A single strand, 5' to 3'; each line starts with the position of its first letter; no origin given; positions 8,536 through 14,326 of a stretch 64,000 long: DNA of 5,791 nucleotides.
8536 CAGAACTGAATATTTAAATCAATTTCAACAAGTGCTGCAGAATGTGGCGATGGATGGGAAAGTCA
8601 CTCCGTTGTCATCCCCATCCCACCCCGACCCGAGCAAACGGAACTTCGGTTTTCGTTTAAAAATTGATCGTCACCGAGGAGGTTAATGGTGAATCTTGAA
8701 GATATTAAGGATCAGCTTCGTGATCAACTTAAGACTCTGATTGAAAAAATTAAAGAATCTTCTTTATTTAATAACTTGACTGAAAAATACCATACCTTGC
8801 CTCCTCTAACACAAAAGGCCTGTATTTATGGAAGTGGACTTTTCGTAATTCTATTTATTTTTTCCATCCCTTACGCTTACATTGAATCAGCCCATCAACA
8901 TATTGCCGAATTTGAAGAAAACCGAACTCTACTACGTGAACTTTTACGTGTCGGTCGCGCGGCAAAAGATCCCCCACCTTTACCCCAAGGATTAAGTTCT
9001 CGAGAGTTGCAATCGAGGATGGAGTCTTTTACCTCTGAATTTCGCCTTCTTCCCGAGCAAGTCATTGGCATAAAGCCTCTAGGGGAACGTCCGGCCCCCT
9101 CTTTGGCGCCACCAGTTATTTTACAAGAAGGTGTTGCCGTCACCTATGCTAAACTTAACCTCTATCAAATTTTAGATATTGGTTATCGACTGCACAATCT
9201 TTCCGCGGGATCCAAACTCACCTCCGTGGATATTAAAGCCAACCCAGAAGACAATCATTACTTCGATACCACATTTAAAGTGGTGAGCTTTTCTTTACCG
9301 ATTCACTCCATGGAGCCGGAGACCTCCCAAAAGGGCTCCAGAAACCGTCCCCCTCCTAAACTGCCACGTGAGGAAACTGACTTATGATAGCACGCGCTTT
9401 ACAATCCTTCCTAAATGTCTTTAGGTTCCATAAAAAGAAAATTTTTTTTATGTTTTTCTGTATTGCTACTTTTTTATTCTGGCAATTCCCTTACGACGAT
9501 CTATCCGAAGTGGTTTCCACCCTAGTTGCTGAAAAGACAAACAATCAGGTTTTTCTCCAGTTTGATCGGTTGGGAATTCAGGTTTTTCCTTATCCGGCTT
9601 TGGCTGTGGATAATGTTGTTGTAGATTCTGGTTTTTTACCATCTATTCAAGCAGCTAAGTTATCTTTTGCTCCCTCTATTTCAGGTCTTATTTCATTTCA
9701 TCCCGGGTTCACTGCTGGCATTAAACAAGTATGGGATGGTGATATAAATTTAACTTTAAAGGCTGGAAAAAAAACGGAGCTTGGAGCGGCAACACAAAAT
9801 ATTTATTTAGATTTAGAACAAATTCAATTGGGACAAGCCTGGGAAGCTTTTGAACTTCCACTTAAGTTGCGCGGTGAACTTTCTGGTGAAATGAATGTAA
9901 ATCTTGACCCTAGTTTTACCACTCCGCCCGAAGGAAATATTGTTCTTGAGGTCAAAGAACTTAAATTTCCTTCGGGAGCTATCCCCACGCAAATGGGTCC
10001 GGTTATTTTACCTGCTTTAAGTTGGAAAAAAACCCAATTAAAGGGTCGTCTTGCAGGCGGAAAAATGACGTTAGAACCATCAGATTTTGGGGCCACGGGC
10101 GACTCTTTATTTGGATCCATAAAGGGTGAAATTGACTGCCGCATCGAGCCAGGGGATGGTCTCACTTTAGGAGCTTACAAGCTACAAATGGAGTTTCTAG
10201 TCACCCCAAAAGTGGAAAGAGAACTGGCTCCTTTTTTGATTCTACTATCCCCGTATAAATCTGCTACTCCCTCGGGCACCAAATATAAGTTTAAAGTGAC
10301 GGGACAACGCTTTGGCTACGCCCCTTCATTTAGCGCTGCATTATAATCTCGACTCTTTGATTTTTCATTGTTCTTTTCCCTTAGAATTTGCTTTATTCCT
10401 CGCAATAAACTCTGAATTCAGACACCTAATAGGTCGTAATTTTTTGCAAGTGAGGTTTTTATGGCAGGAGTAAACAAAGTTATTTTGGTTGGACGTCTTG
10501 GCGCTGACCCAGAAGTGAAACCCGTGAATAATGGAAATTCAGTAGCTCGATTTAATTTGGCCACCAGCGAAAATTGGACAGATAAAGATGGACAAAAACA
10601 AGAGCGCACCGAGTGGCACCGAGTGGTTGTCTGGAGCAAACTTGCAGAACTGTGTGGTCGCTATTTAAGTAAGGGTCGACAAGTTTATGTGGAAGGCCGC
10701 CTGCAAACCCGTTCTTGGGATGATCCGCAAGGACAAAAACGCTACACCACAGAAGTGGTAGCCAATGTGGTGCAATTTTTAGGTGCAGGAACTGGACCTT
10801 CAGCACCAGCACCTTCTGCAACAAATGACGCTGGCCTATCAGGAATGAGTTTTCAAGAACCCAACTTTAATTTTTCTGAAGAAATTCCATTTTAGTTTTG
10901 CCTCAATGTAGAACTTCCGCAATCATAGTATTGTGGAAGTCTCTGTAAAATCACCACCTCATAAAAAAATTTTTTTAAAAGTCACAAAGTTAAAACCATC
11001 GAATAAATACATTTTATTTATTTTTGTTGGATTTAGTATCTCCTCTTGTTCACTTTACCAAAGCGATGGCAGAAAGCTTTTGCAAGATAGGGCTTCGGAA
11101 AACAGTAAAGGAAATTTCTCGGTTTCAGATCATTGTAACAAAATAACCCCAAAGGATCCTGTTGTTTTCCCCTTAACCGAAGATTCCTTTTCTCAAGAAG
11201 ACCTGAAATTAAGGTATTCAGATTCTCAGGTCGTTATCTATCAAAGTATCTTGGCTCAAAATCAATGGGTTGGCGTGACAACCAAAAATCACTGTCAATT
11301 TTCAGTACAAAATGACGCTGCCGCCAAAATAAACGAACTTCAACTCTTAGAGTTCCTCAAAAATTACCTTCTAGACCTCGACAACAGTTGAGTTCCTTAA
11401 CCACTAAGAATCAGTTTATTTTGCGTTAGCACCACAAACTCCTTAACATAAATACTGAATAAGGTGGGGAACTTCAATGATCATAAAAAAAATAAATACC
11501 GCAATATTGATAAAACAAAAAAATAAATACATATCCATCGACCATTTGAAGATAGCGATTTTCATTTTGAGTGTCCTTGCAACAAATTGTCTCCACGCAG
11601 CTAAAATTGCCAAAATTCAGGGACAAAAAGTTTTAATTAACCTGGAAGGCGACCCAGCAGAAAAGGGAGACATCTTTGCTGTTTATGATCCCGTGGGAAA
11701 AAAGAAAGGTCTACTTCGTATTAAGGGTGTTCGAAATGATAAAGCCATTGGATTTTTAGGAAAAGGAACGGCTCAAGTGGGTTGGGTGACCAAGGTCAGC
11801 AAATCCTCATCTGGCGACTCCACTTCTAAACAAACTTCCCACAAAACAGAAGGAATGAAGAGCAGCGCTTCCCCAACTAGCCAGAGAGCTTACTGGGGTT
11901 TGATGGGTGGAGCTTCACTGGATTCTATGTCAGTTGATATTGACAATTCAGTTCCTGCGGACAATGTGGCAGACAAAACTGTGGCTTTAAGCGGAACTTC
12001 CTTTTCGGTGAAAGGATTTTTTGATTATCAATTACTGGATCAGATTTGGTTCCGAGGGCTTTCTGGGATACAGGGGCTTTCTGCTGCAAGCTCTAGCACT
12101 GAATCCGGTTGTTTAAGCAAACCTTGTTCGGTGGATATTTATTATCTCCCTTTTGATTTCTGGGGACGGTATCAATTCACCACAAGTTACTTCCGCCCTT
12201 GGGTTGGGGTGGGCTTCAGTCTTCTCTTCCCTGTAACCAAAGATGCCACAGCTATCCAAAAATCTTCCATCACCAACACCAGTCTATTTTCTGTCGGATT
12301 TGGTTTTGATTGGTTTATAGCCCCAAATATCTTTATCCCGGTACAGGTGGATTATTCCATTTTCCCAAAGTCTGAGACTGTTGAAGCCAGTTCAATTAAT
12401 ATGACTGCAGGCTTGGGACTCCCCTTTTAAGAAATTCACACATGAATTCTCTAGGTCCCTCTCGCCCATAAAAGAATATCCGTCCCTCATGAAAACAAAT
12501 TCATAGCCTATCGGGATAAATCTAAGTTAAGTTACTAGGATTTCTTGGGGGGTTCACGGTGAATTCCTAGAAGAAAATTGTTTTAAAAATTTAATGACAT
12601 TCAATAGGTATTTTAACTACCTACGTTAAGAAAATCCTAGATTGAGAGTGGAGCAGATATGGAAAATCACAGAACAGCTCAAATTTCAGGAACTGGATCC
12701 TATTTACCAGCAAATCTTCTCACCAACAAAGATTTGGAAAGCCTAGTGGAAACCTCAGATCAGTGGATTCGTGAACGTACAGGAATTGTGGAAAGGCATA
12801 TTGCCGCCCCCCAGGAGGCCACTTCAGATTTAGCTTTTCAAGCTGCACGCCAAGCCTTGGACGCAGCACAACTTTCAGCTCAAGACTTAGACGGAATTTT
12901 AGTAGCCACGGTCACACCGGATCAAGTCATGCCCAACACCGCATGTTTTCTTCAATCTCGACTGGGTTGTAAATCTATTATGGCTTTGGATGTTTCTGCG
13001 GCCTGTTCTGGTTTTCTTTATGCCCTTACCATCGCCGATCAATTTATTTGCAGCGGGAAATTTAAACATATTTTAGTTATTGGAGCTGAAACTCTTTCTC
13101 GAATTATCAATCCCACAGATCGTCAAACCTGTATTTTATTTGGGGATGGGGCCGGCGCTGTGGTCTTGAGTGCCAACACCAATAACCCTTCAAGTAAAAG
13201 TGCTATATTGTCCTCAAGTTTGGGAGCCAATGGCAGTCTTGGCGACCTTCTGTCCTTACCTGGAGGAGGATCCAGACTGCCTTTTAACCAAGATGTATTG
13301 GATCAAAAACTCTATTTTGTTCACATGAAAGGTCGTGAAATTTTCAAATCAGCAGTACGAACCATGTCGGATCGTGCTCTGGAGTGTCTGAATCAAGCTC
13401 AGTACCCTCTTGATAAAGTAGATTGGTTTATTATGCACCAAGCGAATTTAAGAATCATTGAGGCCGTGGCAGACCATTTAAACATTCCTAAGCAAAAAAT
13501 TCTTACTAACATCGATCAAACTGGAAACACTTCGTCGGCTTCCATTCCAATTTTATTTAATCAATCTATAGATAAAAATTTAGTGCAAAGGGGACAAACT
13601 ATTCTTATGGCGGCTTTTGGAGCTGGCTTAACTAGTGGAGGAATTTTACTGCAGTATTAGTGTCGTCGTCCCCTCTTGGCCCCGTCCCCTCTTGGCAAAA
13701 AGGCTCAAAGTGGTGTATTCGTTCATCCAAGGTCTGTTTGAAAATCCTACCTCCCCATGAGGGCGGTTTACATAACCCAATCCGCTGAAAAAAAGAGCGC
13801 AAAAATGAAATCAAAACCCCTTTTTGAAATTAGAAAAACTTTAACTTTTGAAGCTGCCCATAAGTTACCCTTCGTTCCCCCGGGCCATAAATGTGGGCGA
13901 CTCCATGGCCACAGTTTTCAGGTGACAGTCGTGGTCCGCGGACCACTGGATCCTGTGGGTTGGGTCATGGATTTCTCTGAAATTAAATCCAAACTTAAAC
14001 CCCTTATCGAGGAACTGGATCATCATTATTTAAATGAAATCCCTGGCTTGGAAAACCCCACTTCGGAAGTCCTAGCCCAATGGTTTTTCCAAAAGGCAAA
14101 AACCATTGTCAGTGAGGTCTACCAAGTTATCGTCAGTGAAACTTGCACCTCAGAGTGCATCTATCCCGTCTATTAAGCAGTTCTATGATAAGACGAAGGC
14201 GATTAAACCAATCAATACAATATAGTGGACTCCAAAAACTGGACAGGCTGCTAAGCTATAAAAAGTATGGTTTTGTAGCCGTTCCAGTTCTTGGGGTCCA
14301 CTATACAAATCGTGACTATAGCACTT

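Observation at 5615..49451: Type II secretion operon is circularly permuted: gspKLMN sits 29 kb upstream of gspCDEFGHIJ, and the break after gspJ is occupied by an IS982 remnant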

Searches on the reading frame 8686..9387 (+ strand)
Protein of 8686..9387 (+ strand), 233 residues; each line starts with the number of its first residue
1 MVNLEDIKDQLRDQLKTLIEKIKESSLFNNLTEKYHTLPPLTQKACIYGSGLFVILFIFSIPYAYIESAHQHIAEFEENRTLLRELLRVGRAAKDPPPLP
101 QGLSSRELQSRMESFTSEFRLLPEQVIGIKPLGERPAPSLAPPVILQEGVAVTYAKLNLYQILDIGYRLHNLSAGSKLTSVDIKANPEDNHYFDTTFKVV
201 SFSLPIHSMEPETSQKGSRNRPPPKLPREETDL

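Call 3: search_protein_families(library=pfam, proteins=[window:8686-9387:+], max_evalue=0.01)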
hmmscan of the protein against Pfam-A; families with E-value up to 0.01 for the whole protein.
window:8686-9387:+ (233 aa): 0 families

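Call 5: search_protein_families(library=ncbifam, proteins=[window:8686-9387:+], max_evalue=0.1)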
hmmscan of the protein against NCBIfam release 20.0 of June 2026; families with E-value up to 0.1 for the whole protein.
window:8686-9387:+ (233 aa): 0 families

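Call 46: search_protein_families(library=ncbifam, proteins=[window:8686-9387:+], max_evalue=0.01)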
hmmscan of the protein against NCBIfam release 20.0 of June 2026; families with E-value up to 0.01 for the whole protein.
window:8686-9387:+ (233 aa): 0 families

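Call 49: search_solved_structures(query=A2, max_evalue=10, show_alignments=1)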
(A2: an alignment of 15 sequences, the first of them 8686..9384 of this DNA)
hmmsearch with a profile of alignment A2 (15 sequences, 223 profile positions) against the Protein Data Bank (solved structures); distinct sequences matched with E-value up to 10: 0.

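Call 57: predict_structure(protein=window:8686-9384:+)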
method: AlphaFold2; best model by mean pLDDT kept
length: 233 residues; sequences in the alignment: 1
mean_pLDDT: 44.1   pTM: 0.37
mean pLDDT of the five models: 44.1, 43.2, 39.4, 32.7, 31.8
residues with pLDDT >= 90: 0; 70-90: 6; 50-70: 70; < 50: 157
segments of 3 or more residues with pLDDT < 50: 1-4, 6-8, 10-12, 14-124, 133-147, 203-217, 220-222
pLDDT, mean of each block of 10 residues (from residue 1): 44 45 40 35 28 35 32 34 37 29 41 39 50 40 41 65 59 55 58 64 39 44 57 56
secondary structure, 60 per line:
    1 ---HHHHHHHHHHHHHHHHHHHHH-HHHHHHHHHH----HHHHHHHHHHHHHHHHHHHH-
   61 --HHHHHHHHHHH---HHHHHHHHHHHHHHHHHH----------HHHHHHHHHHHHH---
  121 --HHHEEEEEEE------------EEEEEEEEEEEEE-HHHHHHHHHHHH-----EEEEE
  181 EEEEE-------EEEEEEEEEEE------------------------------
elements in order: H4-24 H26-35 H40-59 H63-73 H77-94 H105-117 E126-132 E145-157 H159-170 E176-185 E193-203

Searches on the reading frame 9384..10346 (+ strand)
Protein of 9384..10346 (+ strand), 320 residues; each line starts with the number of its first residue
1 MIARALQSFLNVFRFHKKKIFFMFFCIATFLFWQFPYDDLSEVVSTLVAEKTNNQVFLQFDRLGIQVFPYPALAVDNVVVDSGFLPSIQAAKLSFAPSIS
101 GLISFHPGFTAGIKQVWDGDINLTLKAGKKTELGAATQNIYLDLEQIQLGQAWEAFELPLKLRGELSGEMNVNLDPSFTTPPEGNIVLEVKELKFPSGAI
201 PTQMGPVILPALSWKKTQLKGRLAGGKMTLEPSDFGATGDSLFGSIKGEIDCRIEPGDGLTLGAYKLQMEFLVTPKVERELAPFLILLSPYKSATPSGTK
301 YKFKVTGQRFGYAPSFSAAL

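Call 3: search_protein_families(library=pfam, proteins=[window:9384-10346:+], max_evalue=0.01)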
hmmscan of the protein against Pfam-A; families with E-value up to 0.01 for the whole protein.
window:9384-10346:+ (320 aa): 0 families

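Call 5: search_protein_families(library=ncbifam, proteins=[window:9384-10346:+], max_evalue=0.1)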
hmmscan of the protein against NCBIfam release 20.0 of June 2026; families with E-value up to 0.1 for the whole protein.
window:9384-10346:+ (320 aa): 1 family
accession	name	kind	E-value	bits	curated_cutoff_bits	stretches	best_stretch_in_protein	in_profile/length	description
TIGR04411.1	T2SS_GspN_Lepto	equivalog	1.1e-18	67.7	50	1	20-307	9-273/280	type II secretion system protein GspN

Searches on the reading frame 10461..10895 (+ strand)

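Call 3: search_protein_families(library=pfam, proteins=[window:10461-10895:+], max_evalue=0.01)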
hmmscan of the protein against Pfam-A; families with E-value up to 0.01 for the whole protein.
window:10461-10895:+ (144 aa): 1 family
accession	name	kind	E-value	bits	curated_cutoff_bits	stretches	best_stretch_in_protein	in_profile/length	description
PF00436.31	SSB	-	1.6e-41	141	26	1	4-107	1-104/104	Single-strand binding protein family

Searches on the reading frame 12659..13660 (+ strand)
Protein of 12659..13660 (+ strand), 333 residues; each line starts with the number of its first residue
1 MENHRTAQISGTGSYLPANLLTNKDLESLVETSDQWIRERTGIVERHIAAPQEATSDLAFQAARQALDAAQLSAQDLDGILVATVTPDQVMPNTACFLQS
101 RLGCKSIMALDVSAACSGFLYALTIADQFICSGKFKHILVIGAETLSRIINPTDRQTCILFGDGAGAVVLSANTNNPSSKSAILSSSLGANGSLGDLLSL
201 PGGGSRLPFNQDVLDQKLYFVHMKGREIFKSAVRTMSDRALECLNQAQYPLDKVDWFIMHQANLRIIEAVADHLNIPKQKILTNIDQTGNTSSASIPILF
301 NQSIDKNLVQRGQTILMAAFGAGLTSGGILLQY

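Call 30: search_protein_families(library=pfam, proteins=[window:12659-13660:+], max_evalue=0.001)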
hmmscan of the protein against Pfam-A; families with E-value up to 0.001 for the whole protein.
window:12659-13660:+ (333 aa): 3 families
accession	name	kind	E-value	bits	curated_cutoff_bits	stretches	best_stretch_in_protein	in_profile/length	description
PF08541.16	ACP_syn_III_C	-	2.1e-31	108.4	26.6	1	244-333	1-90/90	3-Oxoacyl-[acyl-carrier-protein (ACP)] synthase III C terminal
PF08545.16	ACP_syn_III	-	3.9e-31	107.2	24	1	110-192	1-80/80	3-Oxoacyl-[acyl-carrier-protein (ACP)] synthase III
PF00108.29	Thiolase_N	-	2.9e-09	37.1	26.4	1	40-149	8-118/260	Thiolase, N-terminal domain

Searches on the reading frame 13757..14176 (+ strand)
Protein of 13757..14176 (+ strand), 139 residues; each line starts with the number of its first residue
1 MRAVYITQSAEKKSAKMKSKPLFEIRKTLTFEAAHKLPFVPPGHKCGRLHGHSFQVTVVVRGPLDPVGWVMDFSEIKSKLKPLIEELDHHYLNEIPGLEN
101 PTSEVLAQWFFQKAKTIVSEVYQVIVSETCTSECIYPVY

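Call 30: search_protein_families(library=pfam, proteins=[window:13757-14176:+], max_evalue=0.001)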
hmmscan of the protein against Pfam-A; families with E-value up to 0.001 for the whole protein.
window:13757-14176:+ (139 aa): 1 family
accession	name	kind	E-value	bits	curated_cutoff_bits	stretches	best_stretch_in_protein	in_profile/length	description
PF01242.24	PTPS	-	7.7e-33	113.5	22.4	1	24-136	1-118/121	6-pyruvoyl tetrahydropterin synthase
